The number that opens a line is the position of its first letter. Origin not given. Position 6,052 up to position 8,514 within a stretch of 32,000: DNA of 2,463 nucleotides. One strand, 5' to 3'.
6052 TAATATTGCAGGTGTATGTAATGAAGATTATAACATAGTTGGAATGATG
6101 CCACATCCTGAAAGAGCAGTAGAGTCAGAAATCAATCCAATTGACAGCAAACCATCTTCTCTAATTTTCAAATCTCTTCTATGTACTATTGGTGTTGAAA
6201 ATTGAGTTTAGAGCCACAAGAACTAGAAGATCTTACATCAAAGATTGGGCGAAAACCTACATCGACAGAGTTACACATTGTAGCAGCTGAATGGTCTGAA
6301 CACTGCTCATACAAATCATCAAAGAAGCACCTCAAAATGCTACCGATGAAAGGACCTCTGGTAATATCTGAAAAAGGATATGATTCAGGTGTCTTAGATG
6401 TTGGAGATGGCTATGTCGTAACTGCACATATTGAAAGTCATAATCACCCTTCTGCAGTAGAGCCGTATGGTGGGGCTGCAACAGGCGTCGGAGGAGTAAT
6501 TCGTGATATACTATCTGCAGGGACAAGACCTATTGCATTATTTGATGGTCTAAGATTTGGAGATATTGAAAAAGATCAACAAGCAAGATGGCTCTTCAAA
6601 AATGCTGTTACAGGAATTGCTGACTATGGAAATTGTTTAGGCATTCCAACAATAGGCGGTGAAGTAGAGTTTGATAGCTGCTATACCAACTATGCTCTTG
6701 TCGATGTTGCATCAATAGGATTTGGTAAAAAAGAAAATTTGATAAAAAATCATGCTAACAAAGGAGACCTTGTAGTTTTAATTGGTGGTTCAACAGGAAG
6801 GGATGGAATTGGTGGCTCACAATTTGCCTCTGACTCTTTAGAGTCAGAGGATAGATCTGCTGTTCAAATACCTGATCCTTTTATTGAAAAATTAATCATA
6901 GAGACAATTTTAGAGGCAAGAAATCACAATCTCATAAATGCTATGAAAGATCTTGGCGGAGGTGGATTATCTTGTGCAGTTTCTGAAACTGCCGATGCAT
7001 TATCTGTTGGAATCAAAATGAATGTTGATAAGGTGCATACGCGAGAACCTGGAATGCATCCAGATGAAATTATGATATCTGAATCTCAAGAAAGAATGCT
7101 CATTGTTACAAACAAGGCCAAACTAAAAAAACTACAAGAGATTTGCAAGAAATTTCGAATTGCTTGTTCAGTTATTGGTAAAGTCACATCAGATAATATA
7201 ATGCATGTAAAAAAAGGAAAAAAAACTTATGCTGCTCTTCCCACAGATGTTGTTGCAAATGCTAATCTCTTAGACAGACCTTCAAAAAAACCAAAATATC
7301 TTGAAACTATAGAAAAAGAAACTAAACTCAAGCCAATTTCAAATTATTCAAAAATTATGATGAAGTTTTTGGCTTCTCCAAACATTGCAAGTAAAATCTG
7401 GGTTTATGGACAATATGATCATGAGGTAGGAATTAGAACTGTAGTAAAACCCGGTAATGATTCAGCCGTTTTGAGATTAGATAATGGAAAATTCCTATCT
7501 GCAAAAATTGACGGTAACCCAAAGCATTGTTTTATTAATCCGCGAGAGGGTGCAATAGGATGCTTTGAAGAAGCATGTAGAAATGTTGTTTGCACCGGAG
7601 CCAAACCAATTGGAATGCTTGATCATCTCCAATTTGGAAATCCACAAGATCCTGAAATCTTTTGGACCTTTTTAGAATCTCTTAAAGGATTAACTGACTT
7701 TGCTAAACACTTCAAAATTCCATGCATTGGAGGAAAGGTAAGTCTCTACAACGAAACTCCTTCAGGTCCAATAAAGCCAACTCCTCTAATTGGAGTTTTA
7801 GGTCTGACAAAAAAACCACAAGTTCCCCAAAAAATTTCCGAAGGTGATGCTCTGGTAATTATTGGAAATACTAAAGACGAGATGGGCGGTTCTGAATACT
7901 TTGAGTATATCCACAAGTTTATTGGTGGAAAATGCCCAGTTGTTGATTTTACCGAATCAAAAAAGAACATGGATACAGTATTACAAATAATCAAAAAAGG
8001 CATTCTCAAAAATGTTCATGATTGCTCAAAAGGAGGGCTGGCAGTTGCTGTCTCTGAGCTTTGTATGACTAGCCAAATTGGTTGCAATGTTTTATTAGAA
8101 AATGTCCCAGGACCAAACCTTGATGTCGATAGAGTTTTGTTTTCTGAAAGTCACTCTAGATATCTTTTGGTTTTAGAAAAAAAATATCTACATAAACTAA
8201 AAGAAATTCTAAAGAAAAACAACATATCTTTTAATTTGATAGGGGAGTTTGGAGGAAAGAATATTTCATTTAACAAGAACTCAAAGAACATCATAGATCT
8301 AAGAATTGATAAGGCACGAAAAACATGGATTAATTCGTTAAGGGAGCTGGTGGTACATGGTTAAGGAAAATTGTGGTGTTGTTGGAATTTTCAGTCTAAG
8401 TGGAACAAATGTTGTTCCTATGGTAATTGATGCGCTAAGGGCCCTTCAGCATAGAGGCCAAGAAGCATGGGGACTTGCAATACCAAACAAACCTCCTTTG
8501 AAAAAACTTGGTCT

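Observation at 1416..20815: Wider CTAGTG-N-Y-AA box family, almost exclusively intergenic and position-locked about 31 nt upstream of TATA in either orientation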

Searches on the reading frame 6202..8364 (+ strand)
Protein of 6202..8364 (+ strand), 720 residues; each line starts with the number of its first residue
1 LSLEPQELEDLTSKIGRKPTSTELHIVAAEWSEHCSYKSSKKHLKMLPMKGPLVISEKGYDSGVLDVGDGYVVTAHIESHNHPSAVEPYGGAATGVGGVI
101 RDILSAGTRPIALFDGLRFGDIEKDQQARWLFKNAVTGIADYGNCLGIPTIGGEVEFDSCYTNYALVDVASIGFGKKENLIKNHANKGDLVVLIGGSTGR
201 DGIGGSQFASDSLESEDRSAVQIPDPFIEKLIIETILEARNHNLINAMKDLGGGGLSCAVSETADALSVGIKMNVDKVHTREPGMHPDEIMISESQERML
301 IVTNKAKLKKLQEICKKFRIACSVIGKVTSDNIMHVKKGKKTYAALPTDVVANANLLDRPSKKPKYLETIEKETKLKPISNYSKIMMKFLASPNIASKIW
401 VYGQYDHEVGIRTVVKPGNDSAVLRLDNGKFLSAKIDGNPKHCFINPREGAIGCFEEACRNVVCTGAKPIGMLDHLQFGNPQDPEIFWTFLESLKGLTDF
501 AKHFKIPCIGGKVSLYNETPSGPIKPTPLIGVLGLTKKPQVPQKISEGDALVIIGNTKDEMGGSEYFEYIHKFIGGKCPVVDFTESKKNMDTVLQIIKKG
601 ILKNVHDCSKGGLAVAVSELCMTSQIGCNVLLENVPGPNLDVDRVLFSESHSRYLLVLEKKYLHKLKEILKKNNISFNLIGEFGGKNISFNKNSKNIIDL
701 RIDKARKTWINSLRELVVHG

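Call 9: search_protein_families(library=pfam, proteins=[window:6202-8364:+])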
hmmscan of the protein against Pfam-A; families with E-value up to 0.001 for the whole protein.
window:6202-8364:+ (720 aa): 3 families
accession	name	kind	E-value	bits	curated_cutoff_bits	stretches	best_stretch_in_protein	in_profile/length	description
PF02769.27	AIRS_C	-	2.4e-53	180.9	23.1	2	187-333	2-150/156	AIR synthase related protein, C-terminal domain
PF00586.29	AIRS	-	1.7e-43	148.1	24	2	60-173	2-110/112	AIR synthase related protein, N-terminal domain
PF18072.6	FGAR-AT_linker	-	2.2e-10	41.3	26.6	1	2-38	11-50/50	Formylglycinamide ribonucleotide amidotransferase linker domain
